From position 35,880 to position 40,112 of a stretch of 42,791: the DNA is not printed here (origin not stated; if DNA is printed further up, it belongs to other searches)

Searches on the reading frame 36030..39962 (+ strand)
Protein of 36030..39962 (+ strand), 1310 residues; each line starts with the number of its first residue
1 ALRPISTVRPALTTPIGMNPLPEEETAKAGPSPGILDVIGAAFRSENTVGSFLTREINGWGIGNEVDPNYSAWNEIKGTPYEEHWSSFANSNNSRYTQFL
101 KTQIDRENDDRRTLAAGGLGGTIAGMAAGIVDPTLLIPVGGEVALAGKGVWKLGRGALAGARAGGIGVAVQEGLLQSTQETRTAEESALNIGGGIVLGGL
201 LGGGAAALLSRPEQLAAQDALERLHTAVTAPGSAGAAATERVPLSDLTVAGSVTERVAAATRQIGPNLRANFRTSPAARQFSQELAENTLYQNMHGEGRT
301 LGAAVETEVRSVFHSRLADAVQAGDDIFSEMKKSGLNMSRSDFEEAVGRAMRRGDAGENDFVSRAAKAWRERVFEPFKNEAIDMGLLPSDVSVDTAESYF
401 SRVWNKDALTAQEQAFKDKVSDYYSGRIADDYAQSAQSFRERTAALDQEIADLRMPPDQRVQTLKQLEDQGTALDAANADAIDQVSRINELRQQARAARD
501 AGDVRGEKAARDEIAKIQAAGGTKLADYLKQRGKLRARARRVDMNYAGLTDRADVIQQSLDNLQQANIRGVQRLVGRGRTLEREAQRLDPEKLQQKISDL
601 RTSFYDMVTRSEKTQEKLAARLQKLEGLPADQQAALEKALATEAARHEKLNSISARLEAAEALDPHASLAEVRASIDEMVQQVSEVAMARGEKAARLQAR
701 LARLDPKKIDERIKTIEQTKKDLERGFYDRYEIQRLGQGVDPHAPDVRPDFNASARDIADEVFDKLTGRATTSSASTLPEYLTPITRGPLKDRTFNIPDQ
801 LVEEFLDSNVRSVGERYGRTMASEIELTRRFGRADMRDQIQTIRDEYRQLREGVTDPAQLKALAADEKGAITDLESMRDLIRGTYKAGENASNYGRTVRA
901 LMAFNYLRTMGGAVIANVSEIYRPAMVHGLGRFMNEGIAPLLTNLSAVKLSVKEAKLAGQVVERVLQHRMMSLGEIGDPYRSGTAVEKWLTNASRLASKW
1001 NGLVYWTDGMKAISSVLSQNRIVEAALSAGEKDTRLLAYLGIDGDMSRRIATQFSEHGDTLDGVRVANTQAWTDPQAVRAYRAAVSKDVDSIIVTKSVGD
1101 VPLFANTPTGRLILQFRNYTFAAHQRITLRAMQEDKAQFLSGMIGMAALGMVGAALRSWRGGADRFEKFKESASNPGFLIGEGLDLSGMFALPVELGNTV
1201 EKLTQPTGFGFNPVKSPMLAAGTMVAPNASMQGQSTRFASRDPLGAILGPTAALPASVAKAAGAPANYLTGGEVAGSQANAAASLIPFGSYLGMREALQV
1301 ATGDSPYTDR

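Call 22: search_protein_families(library=phrogs, proteins=[window:36030-39962:+], max_evalue=0.001)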
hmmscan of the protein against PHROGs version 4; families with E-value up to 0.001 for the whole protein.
window:36030-39962:+ (1310 aa): 2 families
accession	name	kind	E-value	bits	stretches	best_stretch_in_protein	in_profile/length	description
phrog_16310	-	unknown function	5.4e-126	422.7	2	396-1300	516-1405/1411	-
phrog_342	-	head and packaging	2.6e-103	348.1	2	662-1303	659-1224/1235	internal virion protein with endolysin domain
